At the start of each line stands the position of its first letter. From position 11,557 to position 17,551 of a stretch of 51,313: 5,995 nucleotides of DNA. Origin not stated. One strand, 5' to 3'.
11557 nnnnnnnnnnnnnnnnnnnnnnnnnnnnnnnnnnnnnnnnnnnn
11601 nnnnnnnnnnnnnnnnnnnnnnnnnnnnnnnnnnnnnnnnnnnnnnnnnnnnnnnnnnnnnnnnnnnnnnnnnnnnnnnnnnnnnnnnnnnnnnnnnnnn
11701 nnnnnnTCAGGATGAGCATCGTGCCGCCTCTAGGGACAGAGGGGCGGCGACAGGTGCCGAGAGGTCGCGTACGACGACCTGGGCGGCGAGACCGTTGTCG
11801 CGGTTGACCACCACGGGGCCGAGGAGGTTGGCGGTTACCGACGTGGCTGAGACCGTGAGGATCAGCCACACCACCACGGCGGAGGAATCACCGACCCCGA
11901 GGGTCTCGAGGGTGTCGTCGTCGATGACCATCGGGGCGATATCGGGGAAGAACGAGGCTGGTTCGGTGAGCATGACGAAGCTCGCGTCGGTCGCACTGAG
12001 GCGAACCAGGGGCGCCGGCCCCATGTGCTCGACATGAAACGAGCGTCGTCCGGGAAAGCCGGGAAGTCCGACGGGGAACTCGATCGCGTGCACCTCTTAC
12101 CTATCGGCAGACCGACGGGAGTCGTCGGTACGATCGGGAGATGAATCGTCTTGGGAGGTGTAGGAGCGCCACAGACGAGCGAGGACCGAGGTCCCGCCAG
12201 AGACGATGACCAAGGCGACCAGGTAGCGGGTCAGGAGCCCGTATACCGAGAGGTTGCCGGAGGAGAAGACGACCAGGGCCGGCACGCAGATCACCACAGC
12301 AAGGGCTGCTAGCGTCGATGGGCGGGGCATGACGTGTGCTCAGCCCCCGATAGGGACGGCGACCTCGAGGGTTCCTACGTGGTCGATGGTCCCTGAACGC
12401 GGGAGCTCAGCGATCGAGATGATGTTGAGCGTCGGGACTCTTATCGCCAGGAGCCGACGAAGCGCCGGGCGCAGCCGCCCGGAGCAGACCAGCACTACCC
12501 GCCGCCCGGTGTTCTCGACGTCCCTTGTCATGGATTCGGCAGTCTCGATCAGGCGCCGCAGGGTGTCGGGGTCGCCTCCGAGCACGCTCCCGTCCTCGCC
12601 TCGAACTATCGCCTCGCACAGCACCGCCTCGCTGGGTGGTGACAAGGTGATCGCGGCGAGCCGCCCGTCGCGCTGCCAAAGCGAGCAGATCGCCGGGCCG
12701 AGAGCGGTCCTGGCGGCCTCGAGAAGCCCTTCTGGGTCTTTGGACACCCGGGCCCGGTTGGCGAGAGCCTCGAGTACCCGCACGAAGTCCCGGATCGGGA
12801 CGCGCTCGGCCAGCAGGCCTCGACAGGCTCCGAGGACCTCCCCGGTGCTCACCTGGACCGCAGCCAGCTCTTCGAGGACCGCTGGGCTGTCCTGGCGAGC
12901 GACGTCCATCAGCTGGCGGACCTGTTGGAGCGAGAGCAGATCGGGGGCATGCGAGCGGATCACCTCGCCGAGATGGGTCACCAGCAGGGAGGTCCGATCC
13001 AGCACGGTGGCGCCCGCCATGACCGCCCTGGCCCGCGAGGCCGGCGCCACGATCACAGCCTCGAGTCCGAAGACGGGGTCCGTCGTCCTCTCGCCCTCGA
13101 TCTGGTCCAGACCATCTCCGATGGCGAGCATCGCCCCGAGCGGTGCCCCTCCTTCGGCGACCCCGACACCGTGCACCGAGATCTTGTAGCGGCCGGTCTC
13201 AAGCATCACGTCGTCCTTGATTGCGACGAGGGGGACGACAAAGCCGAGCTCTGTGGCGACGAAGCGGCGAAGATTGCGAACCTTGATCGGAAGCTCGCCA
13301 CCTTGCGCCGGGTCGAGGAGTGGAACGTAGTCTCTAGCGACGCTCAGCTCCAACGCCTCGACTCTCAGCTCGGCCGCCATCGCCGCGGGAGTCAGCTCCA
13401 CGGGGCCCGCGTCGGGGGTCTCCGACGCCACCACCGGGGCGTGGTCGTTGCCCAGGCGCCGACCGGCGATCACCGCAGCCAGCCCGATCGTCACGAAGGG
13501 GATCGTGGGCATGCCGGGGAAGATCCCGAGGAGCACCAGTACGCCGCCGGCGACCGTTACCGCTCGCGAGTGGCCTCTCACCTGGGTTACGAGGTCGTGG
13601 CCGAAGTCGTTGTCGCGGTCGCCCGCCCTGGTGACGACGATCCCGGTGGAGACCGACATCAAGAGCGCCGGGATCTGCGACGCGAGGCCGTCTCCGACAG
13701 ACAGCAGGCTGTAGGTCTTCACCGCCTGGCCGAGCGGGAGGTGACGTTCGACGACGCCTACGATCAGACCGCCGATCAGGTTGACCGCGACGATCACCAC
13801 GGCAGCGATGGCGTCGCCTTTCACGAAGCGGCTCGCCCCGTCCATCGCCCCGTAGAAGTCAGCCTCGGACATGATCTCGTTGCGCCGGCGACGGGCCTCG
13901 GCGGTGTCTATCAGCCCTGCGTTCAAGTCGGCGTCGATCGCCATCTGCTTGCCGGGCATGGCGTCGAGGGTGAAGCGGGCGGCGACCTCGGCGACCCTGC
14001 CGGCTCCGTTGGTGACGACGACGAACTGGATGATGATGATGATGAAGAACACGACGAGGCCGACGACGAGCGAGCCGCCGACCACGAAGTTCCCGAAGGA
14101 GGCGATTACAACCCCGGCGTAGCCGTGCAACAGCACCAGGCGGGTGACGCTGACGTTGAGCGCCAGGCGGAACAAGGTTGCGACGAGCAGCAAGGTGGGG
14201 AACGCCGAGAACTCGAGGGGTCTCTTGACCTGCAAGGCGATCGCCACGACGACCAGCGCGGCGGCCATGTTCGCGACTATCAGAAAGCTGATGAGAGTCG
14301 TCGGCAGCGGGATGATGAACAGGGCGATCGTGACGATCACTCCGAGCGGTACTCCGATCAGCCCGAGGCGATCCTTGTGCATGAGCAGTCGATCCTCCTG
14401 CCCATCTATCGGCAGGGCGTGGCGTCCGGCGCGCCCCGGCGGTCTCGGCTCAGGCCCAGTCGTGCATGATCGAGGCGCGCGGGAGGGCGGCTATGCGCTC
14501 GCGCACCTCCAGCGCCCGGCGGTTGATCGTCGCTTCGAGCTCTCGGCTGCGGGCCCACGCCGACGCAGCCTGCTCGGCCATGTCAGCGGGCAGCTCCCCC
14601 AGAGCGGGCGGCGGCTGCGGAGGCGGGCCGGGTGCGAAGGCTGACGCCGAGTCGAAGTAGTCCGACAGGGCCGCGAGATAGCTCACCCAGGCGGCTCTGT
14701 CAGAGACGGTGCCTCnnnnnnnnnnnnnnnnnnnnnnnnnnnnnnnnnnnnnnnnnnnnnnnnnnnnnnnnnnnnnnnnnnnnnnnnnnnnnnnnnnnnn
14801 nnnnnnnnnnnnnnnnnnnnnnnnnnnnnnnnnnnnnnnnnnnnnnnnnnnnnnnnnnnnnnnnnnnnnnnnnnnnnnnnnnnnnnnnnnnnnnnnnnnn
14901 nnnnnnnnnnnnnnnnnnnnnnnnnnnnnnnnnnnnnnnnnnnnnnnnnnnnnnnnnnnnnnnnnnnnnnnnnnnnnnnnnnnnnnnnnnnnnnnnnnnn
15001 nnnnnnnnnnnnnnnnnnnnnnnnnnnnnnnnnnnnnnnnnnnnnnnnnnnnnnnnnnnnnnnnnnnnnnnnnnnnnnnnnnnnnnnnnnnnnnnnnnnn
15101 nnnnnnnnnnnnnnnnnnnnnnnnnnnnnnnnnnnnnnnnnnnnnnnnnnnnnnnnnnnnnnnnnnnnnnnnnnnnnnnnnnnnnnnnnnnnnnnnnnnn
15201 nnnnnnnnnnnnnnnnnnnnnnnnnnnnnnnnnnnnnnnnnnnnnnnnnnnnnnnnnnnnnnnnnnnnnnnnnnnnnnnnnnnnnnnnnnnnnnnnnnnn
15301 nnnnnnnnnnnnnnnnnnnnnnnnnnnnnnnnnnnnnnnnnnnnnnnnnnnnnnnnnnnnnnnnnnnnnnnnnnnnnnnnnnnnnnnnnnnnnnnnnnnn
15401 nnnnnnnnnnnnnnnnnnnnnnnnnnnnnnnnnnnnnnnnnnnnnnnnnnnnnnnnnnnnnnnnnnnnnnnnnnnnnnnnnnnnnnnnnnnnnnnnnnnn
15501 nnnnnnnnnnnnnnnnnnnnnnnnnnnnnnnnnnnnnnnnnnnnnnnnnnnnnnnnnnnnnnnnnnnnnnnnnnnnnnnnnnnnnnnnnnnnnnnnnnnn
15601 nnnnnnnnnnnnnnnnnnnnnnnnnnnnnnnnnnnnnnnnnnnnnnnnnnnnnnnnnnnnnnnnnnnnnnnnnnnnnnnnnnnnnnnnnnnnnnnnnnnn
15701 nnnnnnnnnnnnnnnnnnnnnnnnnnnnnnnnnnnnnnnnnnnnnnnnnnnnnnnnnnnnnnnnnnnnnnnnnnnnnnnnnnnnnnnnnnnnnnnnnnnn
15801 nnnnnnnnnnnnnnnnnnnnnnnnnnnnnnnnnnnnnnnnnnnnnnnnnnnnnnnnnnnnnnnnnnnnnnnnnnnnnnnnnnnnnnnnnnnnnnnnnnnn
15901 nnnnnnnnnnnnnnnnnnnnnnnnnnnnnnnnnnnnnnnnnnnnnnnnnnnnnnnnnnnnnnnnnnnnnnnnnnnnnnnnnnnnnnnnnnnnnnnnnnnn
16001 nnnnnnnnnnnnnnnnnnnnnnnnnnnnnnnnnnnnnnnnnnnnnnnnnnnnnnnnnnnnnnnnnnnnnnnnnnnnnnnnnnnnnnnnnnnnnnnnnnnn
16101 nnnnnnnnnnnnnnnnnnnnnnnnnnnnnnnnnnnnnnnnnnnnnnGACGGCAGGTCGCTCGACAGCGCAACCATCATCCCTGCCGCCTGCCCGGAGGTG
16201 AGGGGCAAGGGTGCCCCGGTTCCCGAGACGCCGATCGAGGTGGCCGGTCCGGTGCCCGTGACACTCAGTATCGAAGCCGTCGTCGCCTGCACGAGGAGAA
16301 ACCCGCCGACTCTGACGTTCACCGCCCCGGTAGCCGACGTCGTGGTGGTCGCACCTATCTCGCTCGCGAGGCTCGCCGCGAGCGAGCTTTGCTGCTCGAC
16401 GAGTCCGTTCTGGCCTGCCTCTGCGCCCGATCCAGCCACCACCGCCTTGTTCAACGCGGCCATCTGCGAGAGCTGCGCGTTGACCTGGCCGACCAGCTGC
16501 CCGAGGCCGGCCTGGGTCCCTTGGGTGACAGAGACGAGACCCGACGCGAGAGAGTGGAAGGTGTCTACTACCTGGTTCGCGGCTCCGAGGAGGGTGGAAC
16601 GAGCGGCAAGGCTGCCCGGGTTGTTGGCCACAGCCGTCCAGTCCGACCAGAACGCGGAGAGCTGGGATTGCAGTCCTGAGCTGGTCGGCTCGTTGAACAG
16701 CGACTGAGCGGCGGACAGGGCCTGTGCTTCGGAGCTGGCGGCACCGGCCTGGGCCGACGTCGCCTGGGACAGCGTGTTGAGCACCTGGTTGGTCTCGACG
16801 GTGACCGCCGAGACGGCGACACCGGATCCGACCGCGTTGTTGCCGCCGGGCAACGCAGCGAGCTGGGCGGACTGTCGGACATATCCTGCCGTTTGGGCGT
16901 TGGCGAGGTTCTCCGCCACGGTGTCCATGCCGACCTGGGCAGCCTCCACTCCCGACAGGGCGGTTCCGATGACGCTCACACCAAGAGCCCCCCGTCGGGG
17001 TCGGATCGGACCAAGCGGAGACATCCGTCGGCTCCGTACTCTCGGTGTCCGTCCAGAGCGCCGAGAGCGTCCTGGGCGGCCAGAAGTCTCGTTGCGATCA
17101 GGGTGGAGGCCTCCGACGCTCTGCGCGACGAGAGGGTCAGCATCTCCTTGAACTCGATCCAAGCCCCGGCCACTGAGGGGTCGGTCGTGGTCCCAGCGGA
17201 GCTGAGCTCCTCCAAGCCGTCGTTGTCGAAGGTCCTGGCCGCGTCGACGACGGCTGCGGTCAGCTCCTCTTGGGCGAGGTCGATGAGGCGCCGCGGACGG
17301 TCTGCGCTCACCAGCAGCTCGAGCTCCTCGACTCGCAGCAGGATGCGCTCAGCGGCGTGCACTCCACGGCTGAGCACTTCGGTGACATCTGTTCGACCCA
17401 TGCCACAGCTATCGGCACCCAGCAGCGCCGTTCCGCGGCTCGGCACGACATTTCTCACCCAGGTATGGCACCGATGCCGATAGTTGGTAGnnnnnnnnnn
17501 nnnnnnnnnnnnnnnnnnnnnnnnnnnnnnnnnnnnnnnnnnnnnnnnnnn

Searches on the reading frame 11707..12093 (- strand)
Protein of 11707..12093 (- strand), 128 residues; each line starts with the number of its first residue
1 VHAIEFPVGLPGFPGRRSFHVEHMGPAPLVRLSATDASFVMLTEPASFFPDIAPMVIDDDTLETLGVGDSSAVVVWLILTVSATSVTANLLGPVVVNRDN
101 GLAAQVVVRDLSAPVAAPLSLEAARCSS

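Call 63: search_protein_families(library=pfam, proteins=[window:11707-12093:-], max_evalue=0.01)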
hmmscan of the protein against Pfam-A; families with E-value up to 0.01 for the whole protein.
window:11707-12093:- (128 aa): 1 family
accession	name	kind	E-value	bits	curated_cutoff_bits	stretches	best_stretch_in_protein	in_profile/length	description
PF02623.20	FliW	-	5.3e-21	75.1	25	1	4-119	1-122/122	FliW protein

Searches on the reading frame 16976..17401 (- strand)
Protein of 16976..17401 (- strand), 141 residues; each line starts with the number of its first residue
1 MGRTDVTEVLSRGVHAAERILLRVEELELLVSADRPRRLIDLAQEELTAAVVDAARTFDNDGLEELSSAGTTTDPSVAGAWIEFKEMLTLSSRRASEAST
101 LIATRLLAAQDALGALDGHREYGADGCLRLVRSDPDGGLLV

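Call 63: search_protein_families(library=pfam, proteins=[window:16976-17401:-], max_evalue=0.01)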
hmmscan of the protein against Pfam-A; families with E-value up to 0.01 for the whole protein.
window:16976-17401:- (141 aa): 0 families

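Call 66: search_protein_families(library=ncbifam, proteins=[window:16976-17401:-], max_evalue=0.01)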
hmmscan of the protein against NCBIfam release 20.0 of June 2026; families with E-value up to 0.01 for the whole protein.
window:16976-17401:- (141 aa): 0 families
